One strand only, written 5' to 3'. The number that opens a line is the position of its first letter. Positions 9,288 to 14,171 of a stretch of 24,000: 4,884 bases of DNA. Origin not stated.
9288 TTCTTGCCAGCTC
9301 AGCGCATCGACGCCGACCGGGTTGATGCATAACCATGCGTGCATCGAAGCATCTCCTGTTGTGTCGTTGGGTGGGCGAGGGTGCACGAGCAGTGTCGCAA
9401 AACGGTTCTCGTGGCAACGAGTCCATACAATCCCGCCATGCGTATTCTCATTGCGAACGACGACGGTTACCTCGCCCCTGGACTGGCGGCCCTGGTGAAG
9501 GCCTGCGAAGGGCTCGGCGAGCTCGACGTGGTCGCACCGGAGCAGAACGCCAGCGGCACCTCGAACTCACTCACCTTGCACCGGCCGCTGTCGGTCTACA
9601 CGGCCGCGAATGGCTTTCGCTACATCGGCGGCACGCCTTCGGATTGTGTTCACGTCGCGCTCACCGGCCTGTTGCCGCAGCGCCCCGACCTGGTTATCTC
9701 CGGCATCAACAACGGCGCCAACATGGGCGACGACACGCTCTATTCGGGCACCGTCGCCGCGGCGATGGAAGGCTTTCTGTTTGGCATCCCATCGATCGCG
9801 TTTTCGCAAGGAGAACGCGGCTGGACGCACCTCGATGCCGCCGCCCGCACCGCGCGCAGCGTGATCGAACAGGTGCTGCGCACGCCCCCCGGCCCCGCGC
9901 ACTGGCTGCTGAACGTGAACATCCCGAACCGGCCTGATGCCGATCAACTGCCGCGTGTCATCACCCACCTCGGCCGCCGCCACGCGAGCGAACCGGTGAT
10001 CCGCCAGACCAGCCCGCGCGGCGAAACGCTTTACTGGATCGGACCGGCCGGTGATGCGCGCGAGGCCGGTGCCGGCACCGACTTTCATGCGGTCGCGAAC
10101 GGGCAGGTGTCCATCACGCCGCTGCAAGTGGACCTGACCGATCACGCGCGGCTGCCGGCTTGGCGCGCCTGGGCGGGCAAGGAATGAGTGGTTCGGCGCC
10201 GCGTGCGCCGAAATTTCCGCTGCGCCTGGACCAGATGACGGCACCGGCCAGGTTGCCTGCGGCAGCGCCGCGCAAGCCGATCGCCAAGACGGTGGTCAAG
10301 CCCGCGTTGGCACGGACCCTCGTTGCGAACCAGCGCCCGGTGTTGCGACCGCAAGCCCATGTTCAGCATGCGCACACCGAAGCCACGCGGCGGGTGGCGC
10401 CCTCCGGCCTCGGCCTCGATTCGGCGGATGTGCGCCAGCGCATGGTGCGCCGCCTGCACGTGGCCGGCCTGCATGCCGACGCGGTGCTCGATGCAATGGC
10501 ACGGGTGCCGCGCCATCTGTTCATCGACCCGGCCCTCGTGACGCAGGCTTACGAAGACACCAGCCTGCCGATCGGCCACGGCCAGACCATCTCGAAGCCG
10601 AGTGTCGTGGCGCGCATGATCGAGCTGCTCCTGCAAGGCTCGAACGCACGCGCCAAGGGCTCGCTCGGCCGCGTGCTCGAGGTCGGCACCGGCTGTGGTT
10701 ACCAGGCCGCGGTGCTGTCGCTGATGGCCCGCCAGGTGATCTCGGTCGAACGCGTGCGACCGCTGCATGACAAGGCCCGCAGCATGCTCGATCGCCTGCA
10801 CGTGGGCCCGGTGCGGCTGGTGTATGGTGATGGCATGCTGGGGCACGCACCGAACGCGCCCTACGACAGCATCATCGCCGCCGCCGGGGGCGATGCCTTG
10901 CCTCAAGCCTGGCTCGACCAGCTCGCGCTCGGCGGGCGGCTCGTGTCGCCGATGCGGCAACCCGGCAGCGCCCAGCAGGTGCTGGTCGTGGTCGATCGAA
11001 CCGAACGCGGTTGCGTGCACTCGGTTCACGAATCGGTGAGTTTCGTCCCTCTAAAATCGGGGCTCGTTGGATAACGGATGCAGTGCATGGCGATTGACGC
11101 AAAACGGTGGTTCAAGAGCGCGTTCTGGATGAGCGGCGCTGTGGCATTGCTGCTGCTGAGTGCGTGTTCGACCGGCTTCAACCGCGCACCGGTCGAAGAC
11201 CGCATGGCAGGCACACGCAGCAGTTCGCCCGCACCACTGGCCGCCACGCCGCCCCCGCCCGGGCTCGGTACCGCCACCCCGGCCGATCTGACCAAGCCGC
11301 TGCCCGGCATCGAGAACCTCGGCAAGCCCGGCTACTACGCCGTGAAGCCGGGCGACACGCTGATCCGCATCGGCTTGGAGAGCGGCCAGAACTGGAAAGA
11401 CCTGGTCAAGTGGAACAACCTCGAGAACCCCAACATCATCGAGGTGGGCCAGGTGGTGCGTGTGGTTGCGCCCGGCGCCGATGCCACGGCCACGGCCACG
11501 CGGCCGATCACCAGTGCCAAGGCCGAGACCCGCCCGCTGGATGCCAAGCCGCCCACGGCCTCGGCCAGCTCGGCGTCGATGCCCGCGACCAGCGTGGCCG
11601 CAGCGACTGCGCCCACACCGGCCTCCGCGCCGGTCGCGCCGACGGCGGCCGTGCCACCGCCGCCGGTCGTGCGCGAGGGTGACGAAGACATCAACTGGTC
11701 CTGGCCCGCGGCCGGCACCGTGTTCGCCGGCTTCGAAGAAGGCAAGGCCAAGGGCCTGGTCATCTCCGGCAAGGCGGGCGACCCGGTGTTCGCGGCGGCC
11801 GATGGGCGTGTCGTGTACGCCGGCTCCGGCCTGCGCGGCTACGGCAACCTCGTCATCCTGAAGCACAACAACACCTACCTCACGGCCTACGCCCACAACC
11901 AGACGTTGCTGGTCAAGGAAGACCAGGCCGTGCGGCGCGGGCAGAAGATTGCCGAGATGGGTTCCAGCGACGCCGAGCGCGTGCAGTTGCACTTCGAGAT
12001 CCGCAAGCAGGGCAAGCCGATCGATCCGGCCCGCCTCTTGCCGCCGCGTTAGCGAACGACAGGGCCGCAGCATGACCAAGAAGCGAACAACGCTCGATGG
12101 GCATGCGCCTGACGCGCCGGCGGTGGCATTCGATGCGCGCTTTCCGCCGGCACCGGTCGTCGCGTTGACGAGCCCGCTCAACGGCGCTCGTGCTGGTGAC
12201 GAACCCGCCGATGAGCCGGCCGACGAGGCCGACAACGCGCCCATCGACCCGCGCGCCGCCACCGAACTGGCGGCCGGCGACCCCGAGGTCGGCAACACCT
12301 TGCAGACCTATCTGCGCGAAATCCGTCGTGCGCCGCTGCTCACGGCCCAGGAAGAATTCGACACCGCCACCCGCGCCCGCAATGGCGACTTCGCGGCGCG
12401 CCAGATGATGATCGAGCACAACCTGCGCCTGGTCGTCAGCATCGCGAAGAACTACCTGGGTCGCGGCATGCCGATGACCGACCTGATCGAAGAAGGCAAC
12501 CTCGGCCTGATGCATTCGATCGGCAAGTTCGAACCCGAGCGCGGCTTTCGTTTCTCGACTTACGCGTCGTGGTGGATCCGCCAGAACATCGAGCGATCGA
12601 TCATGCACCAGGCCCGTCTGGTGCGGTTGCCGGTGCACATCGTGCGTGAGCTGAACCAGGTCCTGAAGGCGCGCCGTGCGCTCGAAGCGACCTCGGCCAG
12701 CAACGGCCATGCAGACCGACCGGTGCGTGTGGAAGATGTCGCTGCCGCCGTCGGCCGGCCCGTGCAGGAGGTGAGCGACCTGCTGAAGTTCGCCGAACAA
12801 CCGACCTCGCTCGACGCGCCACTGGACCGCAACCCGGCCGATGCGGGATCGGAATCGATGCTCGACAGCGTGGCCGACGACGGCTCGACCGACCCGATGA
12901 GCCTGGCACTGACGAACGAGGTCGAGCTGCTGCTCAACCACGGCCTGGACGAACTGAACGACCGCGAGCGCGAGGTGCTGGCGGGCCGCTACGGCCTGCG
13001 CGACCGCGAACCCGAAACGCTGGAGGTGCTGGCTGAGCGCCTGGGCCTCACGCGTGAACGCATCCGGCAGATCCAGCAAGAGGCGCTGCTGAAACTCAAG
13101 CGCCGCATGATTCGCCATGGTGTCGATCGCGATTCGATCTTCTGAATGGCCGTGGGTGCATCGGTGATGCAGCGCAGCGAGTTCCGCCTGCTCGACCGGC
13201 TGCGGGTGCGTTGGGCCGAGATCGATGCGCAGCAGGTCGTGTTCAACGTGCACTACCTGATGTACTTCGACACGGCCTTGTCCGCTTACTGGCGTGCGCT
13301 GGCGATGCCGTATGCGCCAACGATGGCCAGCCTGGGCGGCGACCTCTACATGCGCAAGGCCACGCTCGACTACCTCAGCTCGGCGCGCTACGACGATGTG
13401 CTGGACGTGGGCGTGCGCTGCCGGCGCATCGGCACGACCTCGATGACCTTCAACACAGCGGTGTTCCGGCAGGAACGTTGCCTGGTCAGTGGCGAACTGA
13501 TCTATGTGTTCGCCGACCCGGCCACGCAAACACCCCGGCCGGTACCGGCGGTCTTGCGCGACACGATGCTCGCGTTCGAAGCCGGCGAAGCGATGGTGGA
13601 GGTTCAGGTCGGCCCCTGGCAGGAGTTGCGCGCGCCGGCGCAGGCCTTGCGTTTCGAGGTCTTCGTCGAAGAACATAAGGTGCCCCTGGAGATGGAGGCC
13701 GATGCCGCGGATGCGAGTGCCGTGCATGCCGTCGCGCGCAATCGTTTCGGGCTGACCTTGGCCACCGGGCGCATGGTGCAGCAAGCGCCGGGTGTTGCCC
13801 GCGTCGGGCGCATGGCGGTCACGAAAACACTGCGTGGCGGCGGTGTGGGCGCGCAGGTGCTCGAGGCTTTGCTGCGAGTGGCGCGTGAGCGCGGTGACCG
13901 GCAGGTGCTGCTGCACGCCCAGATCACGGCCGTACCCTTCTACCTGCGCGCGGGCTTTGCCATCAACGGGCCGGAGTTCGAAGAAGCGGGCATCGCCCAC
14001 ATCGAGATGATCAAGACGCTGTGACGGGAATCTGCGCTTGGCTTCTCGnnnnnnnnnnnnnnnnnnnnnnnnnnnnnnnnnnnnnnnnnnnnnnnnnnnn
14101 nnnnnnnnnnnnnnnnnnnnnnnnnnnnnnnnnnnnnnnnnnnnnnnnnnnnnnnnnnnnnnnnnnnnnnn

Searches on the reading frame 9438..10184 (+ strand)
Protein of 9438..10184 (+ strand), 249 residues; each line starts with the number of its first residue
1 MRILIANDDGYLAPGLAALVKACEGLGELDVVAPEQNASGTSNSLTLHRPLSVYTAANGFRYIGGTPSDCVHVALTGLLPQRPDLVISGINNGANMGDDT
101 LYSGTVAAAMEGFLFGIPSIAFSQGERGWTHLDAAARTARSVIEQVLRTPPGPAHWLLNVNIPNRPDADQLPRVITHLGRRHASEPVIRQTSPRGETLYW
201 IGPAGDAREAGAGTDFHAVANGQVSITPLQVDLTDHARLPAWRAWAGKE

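Call 53: find_homologous_proteins(query=window:9438-10184:+, max_evalue=1e-80)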
Query seq(249 aa) (249 aa): 7517 proteins with E <= 1e-80 among 8000 candidates; the best 120 are listed.
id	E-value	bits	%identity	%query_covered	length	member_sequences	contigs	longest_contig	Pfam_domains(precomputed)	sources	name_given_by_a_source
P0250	6.4e-161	552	97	100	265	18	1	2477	PF01975.24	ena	-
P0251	5.6e-150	516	91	100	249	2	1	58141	PF01975.24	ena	-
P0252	3.9e-149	513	91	100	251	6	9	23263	PF01975.24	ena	-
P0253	4.8e-149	513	92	100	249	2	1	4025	PF01975.24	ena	-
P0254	8.1e-149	512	91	100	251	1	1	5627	PF01975.24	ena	-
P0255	1.1e-147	508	90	100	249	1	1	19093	PF01975.24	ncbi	-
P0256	2.5e-147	507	88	100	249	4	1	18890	PF01975.24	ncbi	-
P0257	5.7e-146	503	90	100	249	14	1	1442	PF01975.24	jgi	-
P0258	6.7e-144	496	89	99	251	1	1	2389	PF01975.24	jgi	jgi:5'-nucleotidase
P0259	1.8e-143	495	89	98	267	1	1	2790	PF01975.24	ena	-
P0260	9.4e-143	492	87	100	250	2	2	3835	PF01975.24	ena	-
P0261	1.2e-142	492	88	98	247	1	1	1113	PF01975.24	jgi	-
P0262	1.7e-141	488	88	99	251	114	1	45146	PF01975.24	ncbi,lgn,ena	-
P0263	2.3e-141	488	88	98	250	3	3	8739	PF01975.24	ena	-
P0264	2.9e-141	487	85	100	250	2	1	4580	PF01975.24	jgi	jgi:5'-nucleotidase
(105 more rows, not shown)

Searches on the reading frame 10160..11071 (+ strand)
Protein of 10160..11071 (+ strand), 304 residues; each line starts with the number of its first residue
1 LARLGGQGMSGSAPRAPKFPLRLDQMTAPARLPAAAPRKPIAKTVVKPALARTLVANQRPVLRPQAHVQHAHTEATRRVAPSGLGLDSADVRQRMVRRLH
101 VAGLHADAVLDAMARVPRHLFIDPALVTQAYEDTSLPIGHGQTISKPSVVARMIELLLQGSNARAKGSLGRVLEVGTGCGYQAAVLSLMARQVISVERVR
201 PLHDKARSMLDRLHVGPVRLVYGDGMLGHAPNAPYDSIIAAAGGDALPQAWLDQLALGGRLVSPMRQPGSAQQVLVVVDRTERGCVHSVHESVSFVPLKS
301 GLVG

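Call 55: search_protein_families(library=pfam, proteins=[window:10160-11071:+], max_evalue=0.001)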
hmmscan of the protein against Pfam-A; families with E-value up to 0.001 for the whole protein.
window:10160-11071:+ (304 aa): 1 family
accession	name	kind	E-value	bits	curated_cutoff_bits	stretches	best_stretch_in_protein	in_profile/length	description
PF01135.25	PCMT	-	6.4e-51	173.5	20.3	1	93-300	4-207/210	Protein-L-isoaspartate(D-aspartate) O-methyltransferase (PCMT)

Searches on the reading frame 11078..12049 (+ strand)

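Call 55: search_protein_families(library=pfam, proteins=[window:11078-12049:+], max_evalue=0.001)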
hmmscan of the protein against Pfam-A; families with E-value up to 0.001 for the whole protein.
window:11078-12049:+ (324 aa): 2 families
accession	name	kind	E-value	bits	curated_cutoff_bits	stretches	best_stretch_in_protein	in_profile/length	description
PF01551.29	Peptidase_M23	-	6e-31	106.9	28.7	1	224-317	3-96/96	Peptidase family M23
PF01476.26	LysM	-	1.4e-10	41.4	20.9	1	87-129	1-42/43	LysM domain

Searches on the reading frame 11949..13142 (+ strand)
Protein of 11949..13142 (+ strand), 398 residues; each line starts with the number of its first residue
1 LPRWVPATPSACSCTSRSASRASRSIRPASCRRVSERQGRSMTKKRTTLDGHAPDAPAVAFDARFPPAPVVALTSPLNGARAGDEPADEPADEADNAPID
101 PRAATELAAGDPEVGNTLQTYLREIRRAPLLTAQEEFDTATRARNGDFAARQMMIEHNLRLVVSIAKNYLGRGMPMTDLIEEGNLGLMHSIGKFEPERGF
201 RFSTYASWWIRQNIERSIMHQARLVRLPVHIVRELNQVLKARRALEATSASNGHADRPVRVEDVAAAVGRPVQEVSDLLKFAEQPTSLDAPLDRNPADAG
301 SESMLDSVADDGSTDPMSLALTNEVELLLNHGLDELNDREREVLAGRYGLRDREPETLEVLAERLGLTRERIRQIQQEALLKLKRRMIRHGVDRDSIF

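Call 55: search_protein_families(library=pfam, proteins=[window:11949-13142:+], max_evalue=0.001)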
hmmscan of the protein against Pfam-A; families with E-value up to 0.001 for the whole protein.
window:11949-13142:+ (398 aa): 4 families
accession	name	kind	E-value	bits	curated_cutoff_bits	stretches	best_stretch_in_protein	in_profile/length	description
PF04542.20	Sigma70_r2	-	6.3e-20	71.2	24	1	154-223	1-70/71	Sigma-70 region 2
PF04545.22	Sigma70_r4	-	1.7e-14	53.5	24.1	1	333-384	2-49/50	Sigma-70, region 4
PF00140.25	Sigma70_r1_2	-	2.8e-12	46.8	22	1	117-149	2-34/34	Sigma-70 factor, region 1.2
PF04539.22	Sigma70_r3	-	8.5e-09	35.8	25.3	1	234-307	2-69/78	Sigma-70 region 3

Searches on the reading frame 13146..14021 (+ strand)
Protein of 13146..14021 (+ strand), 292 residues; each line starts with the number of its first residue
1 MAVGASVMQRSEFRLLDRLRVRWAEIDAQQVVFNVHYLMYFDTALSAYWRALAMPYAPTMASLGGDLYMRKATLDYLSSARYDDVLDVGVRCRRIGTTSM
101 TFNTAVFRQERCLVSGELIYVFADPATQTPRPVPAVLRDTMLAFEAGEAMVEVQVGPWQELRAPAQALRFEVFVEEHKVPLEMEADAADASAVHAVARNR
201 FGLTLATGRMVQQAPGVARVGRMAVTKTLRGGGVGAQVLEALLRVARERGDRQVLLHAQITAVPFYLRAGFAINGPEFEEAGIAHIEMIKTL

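Call 55: search_protein_families(library=pfam, proteins=[window:13146-14021:+], max_evalue=0.001)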
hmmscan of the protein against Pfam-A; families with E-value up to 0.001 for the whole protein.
window:13146-14021:+ (292 aa): 5 families
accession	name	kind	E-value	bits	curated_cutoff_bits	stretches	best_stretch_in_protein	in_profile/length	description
PF13673.13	Acetyltransf_10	-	2.8e-13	50.4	23.6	1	215-292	52-128/128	Acetyltransferase (GNAT) domain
PF03061.28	4HBT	-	9.2e-12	45.6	20.6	1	30-111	2-75/79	Thioesterase superfamily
PF13279.12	4HBT_2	-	6.8e-10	39.9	25.5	1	21-138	1-119/122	Thioesterase-like superfamily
PF00583.31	Acetyltransf_1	-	9.3e-08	32.8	20.7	1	207-271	49-116/116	Acetyltransferase (GNAT) family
PF13508.13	Acetyltransf_7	-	3e-07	31.2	27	1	204-272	14-83/84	Acetyltransferase (GNAT) domain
